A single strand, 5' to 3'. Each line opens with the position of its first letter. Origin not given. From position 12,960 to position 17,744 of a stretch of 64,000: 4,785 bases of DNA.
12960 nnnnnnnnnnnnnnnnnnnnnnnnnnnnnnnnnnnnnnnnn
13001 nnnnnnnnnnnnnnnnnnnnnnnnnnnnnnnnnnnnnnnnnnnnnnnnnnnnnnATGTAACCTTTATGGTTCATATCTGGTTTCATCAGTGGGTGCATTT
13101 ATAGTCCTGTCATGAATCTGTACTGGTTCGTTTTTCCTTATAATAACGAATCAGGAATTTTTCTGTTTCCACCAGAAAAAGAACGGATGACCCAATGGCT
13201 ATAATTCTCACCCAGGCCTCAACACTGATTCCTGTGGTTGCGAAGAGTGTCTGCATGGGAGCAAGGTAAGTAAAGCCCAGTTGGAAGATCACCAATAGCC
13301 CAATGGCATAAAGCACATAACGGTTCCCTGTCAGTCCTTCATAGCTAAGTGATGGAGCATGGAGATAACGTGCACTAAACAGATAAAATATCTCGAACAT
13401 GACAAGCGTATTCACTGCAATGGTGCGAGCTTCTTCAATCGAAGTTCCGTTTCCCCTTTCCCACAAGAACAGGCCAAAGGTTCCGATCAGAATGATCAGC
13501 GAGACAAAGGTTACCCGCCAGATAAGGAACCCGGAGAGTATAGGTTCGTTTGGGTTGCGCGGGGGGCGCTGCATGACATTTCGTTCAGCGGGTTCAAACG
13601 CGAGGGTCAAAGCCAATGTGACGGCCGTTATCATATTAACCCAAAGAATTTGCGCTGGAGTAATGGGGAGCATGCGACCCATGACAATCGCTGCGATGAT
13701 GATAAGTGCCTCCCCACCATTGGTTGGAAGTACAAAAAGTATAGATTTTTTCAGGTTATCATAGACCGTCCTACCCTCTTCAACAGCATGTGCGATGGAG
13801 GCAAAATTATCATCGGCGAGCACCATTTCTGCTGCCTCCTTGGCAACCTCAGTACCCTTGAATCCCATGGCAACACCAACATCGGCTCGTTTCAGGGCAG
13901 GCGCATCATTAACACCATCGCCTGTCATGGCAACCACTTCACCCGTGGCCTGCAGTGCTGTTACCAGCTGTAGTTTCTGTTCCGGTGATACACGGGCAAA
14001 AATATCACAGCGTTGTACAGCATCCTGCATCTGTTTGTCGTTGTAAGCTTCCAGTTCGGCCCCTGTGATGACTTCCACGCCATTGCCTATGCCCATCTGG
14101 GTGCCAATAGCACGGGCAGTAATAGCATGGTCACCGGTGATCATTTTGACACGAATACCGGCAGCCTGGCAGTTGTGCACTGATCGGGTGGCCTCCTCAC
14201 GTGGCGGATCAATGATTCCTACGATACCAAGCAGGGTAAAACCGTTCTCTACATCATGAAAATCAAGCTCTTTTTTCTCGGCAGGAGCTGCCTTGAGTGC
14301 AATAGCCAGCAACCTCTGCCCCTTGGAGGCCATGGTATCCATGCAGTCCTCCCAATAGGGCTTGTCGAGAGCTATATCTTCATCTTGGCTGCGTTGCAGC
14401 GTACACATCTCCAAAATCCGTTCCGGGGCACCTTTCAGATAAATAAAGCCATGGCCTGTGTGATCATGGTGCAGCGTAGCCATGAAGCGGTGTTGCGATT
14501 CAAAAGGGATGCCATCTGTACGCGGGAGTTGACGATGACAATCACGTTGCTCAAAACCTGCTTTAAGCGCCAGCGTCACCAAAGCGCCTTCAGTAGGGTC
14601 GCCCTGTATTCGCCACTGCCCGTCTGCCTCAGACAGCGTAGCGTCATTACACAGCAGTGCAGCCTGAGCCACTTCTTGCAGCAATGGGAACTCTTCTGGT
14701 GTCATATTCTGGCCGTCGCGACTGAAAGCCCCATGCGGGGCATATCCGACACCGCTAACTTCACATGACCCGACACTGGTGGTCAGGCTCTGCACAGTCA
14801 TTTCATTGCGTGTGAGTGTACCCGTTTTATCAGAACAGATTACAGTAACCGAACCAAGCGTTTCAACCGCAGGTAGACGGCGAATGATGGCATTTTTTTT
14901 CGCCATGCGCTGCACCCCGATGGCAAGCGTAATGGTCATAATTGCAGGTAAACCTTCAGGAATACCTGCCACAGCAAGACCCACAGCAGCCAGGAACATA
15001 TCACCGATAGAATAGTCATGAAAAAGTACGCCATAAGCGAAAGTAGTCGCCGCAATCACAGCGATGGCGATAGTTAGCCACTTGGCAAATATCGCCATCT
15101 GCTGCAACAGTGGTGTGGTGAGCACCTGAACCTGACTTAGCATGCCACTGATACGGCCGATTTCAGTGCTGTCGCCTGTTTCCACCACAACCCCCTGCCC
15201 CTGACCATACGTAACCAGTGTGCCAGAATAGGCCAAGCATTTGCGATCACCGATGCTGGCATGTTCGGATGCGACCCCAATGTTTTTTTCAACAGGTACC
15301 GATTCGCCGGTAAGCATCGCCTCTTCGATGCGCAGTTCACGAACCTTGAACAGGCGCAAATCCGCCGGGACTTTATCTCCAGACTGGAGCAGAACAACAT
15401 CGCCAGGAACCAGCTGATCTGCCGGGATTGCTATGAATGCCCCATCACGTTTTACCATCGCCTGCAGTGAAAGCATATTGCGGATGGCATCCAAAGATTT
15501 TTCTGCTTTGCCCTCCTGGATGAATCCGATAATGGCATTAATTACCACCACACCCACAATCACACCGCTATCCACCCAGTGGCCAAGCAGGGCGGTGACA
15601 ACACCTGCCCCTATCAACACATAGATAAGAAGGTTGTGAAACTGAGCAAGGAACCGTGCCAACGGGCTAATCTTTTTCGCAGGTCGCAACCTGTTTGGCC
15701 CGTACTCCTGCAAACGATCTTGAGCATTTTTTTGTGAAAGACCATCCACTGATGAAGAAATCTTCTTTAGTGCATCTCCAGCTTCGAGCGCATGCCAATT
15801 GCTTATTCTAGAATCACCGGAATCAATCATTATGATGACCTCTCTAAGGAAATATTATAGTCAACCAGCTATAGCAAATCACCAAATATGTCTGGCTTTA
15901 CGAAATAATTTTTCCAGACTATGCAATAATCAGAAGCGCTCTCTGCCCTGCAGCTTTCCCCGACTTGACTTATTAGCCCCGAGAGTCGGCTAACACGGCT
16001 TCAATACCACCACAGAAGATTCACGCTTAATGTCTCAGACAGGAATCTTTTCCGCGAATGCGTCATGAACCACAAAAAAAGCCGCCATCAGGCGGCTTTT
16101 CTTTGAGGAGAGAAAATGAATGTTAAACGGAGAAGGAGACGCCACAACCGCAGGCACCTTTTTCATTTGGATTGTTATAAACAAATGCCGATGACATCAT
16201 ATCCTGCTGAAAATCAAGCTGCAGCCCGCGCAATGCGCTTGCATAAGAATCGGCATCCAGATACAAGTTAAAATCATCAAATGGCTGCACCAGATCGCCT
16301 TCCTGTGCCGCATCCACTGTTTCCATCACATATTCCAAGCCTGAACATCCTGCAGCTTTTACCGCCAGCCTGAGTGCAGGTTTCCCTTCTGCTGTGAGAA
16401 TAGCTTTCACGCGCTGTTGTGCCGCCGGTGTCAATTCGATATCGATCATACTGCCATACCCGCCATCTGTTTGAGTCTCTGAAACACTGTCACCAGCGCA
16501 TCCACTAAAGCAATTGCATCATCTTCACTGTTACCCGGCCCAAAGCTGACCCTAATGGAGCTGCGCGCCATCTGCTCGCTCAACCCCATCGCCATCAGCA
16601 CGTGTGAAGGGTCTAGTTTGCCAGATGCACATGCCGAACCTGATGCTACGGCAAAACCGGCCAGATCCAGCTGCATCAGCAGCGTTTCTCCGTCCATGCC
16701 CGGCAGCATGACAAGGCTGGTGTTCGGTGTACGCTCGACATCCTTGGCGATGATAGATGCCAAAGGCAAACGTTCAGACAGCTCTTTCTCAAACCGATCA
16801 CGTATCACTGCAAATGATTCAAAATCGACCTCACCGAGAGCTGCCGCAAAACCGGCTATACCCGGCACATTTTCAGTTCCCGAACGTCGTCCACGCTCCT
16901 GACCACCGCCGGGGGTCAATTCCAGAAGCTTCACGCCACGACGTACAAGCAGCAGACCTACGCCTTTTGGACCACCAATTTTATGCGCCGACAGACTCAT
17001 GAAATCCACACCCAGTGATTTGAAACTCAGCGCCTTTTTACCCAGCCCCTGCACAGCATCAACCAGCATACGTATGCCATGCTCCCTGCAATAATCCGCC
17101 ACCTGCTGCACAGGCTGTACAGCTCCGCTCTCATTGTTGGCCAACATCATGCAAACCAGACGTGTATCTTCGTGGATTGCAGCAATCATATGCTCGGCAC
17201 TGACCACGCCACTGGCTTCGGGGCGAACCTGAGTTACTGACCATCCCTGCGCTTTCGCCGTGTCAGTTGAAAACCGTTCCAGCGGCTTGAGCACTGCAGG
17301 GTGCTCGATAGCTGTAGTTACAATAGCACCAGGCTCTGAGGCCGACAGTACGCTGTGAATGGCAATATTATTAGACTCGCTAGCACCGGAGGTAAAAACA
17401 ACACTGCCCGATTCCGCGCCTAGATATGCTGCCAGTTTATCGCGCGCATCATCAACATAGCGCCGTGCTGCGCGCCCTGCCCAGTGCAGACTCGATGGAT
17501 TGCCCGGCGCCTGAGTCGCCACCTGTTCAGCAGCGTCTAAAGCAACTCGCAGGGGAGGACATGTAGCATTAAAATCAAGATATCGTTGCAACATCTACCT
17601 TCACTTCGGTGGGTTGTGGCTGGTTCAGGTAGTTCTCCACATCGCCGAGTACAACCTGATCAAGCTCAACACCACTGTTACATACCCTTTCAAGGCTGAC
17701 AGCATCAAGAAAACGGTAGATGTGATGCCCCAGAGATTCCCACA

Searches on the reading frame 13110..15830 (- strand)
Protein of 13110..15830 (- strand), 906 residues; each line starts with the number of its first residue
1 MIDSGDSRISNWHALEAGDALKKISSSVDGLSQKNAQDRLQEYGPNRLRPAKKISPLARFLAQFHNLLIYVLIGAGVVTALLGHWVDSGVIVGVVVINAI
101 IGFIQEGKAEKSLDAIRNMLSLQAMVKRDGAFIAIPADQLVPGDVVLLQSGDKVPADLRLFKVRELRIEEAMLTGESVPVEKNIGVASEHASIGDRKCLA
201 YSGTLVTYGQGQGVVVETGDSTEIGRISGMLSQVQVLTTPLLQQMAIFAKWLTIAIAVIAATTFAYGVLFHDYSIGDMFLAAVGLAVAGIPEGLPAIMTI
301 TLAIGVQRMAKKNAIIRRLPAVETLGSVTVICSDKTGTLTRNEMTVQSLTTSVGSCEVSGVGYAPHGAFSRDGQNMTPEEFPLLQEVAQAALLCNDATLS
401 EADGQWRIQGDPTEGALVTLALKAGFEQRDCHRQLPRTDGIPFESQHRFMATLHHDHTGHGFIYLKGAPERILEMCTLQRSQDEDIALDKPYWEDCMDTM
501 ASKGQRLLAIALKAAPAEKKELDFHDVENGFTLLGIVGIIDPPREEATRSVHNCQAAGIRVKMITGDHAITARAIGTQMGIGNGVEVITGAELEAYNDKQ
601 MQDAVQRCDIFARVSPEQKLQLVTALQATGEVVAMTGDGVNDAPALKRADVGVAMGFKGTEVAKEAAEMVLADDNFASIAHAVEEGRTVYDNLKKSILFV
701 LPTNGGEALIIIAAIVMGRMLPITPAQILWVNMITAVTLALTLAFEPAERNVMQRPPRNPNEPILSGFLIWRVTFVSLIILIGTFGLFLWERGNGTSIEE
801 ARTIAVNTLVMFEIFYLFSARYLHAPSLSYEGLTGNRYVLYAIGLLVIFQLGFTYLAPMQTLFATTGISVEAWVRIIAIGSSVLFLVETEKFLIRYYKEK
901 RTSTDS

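Call 79: search_protein_families(library=pfam, proteins=[window:13110-15830:-], max_evalue=0.00001)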
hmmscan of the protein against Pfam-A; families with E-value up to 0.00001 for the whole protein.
window:13110-15830:- (906 aa): 6 families
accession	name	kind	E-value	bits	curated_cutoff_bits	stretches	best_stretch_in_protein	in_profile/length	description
PF00689.26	Cation_ATPase_C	-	6.7e-48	163.2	27.3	1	721-893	2-175/175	Cation transporting ATPase, C-terminus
PF00122.25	E1-E2_ATPase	-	2.1e-47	161.4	28.1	1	119-312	2-181/181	E1-E2 ATPase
PF13246.12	Cation_ATPase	-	9.4e-19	67.7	21.7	1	393-477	2-89/91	Cation transport ATPase (P-type)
PF00702.32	Hydrolase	-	6.9e-18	66.2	26.4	1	330-650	3-191/191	haloacid dehalogenase-like hydrolase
PF00690.31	Cation_ATPase_N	-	9.2e-18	64.1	20.4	1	12-78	1-68/69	Cation transporter/ATPase, N-terminus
PF08282.18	Hydrolase_3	-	3.2e-06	27.5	20.9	0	622-682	195-254/255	haloacid dehalogenase-like hydrolase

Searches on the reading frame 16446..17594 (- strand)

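Call 79: search_protein_families(library=pfam, proteins=[window:16446-17594:-], max_evalue=0.00001)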
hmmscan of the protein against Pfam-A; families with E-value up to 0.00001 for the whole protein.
window:16446-17594:- (382 aa): 2 families
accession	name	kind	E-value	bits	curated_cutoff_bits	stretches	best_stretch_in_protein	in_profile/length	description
PF00266.25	Aminotran_5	-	6.7e-62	210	21.5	1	5-360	2-368/371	Aminotransferase class-V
PF01212.27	Beta_elim_lyase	-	5.6e-06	26.3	27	1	47-180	34-169/288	Beta-eliminating lyase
